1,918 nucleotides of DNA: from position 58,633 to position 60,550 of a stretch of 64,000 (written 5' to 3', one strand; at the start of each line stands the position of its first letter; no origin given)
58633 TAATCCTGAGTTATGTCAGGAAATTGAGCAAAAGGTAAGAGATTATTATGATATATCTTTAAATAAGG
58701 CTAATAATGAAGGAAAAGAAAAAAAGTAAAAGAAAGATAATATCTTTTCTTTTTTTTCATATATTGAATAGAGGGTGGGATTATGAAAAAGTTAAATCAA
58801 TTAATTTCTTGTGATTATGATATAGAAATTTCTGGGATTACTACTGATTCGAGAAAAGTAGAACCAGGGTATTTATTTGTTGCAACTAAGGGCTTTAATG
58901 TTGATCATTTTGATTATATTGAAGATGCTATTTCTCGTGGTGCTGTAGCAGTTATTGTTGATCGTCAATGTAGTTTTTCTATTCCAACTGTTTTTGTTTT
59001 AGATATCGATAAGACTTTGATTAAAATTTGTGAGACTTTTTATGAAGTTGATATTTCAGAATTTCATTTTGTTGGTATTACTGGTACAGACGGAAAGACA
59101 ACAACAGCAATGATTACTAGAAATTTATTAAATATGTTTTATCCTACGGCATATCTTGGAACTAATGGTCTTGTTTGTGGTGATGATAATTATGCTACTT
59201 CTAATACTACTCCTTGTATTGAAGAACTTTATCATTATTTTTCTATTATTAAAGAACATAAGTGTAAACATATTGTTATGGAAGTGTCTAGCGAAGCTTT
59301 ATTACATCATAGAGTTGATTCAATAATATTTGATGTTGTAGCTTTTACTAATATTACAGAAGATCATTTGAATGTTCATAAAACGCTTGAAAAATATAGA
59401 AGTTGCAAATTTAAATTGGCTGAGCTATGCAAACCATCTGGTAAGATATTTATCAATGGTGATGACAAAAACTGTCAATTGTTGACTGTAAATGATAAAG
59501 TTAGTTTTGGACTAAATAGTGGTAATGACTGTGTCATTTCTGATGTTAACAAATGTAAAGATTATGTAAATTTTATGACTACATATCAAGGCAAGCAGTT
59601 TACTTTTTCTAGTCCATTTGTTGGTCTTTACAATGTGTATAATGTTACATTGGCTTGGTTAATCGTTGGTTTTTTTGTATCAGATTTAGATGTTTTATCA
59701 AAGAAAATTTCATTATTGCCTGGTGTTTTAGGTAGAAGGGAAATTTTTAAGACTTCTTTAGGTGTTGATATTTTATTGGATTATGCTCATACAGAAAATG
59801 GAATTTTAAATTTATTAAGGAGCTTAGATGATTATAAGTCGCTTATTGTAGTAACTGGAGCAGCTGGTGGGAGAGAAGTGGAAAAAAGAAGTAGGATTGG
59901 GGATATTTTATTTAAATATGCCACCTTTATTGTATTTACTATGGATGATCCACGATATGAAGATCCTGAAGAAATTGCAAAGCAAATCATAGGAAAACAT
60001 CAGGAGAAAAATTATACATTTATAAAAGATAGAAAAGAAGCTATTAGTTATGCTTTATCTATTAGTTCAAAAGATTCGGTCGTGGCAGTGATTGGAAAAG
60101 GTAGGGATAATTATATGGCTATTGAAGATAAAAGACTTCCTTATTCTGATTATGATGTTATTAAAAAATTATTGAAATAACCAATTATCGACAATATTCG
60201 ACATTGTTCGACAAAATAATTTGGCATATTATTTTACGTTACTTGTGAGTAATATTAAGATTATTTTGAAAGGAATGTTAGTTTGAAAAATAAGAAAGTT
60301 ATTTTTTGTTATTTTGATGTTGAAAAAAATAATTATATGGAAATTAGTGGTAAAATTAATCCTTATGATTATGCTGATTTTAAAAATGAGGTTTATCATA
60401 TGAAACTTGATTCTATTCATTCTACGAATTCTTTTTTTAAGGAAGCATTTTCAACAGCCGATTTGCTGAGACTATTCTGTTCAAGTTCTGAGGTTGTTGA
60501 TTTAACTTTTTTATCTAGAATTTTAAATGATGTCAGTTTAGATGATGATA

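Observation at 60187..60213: Three Spo0A boxes phased at exactly 10 bp between murE and a hypothetical gene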

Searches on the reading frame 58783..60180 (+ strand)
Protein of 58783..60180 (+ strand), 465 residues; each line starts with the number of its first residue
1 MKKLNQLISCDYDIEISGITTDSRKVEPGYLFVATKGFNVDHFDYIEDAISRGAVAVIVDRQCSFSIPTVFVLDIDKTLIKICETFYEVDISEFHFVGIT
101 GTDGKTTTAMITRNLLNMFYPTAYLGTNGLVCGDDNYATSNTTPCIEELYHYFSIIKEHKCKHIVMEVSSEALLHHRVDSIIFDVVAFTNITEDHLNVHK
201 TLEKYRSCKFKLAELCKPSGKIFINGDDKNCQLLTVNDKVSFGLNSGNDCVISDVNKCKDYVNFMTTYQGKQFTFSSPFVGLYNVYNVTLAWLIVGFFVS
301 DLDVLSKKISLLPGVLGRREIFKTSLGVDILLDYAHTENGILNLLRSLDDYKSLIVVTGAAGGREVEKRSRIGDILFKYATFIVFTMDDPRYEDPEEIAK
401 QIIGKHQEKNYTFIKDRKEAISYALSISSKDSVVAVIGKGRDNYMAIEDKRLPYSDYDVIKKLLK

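Call 9: search_protein_families(library=pfam, proteins=[window:58783-60180:+], max_evalue=0.01)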
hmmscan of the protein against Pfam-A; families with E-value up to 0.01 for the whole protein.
window:58783-60180:+ (465 aa): 3 families
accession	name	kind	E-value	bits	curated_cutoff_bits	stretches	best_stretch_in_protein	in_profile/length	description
PF08245.18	Mur_ligase_M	-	8e-40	137.4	24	1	99-293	1-198/200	Mur ligase middle domain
PF02875.26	Mur_ligase_C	-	1e-21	78.5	28.4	1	317-440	1-127/127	Mur ligase, glutamate ligase domain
PF01225.30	Mur_ligase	-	5.2e-09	36.8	21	1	15-62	1-53/95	Mur ligase family, catalytic domain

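Call 10: search_protein_families(library=ncbifam, proteins=[window:58783-60180:+], max_evalue=0.01)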
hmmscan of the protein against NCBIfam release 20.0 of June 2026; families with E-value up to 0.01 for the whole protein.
window:58783-60180:+ (465 aa): 26 families (the best 25 are shown)
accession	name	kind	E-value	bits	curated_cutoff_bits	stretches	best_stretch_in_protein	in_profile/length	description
NF001126.0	PRK00139.1-4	equivalog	6.1e-115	384.5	373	1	6-464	13-482/486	UDP-N-acetylmuramoyl-L-alanyl-D-glutamate--2,6-diaminopimelate ligase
TIGR01085.1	murE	subfamily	4e-103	345.8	257.3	1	13-464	1-471/472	UDP-N-acetylmuramyl-tripeptide synthetase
NF001124.0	PRK00139.1-2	equivalog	2.2e-96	323.6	476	1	11-464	23-492/500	UDP-N-acetylmuramoyl-L-alanyl-D-glutamate--2,6-diaminopimelate ligase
NF008896.0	PRK11929.1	equivalog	6.2e-92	309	1023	1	16-464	29-498/965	bifunctional UDP-N-acetylmuramoyl-L-alanyl-D-glutamate--2,6-diaminopimelate ligase MurE/UDP-N-acetylmuramoyl-tripeptide--D-alanyl-D-alanine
NF010628.0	PRK14022.1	equivalog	1.5e-81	274.6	536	1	13-462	32-479/483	UDP-N-acetylmuramoyl-L-alanyl-D-glutamate--L-lysine ligase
NF001123.0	PRK00139.1-1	equivalog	1.9e-77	261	586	1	11-465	15-490/493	UDP-N-acetylmuramoyl-L-alanyl-D-glutamate--2,6-diaminopimelate ligase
NF001130.0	PRK00139.2-4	equivalog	2.6e-60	204.6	715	2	8-228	23-247/516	UDP-N-acetylmuramoyl-L-alanyl-D-glutamate--2,6-diaminopimelate ligase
NF001129.0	PRK00139.2-3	equivalog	5.8e-42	143.8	762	1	12-464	37-515/517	UDP-N-acetylmuramoyl-L-alanyl-D-glutamate--2,6-diaminopimelate ligase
NF001127.0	PRK00139.2-1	equivalog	1.8e-40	139.1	997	2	279-459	321-506/520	UDP-N-acetylmuramoyl-L-alanyl-D-glutamate--2,6-diaminopimelate ligase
NF001131.0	PRK00139.2-5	equivalog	6.4e-37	127.5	1000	1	15-455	35-473/483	UDP-N-acetylmuramoyl-L-alanyl-D-glutamate--2,6-diaminopimelate ligase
TIGR01143.1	murF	subfamily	4.7e-31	108.2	288.6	1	21-388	1-364/418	UDP-N-acetylmuramoyl-tripeptide--D-alanyl-D-alanine ligase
TIGR02068.2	cya_phycin_syn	equivalog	8.8e-25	86.8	850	1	92-439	477-849/862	cyanophycin synthetase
NF053645.1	pMurC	equivalog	9.9e-23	80.6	560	2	253-410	291-453/492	pseudomurein biosynthesis peptide ligase pMurC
TIGR01087.1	murD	equivalog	9.3e-19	67.8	211.95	1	93-338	103-327/441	UDP-N-acetylmuramoyl-L-alanine--D-glutamate ligase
TIGR01082.1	murC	equivalog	1.1e-18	67.6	335.1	1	92-349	98-338/449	UDP-N-acetylmuramate--L-alanine ligase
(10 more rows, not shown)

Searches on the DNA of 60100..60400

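Call 82: search_rna_families(source=window, start=60100, end=60400, threshold=evalue, max_evalue=1)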
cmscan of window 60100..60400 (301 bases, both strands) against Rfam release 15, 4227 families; matches with E-value up to 1: 1.
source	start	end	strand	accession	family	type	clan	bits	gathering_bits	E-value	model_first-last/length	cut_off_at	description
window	60200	60279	+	RF03225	mir-2763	Gene; miRNA;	-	21.2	50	0.057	1-83/83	no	mir-2763 microRNA precursor family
